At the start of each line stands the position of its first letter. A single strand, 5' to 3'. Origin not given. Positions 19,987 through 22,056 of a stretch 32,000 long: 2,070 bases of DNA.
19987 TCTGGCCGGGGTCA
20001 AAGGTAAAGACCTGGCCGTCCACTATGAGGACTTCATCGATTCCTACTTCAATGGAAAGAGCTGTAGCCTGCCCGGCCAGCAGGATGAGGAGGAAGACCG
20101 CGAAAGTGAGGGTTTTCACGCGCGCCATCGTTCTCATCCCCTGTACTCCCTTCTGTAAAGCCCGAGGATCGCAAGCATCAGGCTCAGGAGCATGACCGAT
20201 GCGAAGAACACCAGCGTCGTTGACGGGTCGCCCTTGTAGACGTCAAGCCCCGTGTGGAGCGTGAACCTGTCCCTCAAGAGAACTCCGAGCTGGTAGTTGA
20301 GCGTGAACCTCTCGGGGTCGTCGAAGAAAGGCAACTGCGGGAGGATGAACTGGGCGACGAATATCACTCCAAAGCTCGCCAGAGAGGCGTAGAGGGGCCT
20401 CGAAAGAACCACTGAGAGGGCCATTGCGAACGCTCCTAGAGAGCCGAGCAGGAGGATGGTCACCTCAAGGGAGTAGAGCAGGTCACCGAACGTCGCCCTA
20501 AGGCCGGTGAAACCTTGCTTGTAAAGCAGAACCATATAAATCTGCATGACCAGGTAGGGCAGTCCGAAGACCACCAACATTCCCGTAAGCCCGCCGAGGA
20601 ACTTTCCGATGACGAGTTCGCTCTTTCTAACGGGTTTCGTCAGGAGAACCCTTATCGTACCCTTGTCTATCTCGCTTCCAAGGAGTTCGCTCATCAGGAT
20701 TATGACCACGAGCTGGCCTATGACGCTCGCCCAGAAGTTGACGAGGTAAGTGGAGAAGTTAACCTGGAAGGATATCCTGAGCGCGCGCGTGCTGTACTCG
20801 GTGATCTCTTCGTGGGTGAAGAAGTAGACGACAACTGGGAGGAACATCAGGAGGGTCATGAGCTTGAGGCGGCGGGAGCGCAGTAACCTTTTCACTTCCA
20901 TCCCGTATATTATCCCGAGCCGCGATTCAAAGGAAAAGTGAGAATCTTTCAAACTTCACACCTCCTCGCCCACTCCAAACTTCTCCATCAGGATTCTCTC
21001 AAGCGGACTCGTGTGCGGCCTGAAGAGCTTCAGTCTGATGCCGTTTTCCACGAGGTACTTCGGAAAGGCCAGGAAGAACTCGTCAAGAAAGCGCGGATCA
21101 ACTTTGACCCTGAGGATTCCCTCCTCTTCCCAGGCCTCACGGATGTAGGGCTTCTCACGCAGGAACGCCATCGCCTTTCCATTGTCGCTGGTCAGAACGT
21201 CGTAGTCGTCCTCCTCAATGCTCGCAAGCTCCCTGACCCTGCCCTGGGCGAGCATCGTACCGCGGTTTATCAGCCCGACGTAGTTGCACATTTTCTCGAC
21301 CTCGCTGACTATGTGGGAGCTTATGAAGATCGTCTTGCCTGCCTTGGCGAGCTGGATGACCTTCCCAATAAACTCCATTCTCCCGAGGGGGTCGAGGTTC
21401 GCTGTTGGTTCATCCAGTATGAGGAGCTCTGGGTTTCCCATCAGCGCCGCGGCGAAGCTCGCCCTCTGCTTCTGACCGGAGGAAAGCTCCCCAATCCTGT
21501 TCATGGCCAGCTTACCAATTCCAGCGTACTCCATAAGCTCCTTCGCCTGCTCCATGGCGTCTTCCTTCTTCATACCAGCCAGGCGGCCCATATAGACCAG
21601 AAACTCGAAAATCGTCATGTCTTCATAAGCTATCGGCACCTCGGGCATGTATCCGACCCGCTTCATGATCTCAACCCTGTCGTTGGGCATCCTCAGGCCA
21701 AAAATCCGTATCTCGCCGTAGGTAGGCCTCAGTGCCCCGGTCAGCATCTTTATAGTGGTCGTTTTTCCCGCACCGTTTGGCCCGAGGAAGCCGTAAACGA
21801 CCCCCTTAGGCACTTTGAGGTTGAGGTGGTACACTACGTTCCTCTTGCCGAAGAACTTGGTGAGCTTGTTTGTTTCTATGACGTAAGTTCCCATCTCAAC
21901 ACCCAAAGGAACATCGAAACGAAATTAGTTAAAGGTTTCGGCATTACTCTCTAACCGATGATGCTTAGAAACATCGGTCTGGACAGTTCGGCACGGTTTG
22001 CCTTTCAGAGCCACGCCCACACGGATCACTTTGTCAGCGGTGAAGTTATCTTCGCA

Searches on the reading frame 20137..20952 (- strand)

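Call 58: search_protein_families(library=pfam, proteins=[window:20137-20952:-], max_evalue=0.00001)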
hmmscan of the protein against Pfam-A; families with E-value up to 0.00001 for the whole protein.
window:20137-20952:- (272 aa): 2 families
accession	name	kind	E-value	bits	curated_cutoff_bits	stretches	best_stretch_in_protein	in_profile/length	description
PF12679.13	ABC2_membrane_2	-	3.2e-17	63.1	27.2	1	15-208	3-203/283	ABC-2 family transporter protein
PF12730.13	ABC2_membrane_4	-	1.4e-07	32.2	27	1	26-199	9-174/179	ABC-2 family transporter protein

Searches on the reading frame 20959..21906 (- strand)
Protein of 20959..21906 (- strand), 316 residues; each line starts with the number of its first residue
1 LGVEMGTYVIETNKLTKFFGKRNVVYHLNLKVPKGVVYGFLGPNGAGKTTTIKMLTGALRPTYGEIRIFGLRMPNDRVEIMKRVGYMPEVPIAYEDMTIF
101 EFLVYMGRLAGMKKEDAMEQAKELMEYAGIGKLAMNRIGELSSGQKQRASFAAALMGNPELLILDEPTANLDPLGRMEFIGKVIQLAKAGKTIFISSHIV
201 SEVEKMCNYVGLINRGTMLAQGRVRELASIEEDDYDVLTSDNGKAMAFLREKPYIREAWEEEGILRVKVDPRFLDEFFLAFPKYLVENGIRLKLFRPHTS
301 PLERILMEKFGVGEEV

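Call 58: search_protein_families(library=pfam, proteins=[window:20959-21906:-], max_evalue=0.00001)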
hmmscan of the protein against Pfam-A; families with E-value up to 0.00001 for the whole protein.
window:20959-21906:- (316 aa): 2 families
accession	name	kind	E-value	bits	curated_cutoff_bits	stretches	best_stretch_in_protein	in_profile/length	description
PF00005.33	ABC_tran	-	1.8e-29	103.5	25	1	27-169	3-137/137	ABC transporter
PF13304.12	AAA_21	-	2.4e-10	41.4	27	1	138-200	235-300/304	AAA domain, putative AbiEii toxin, Type IV TA system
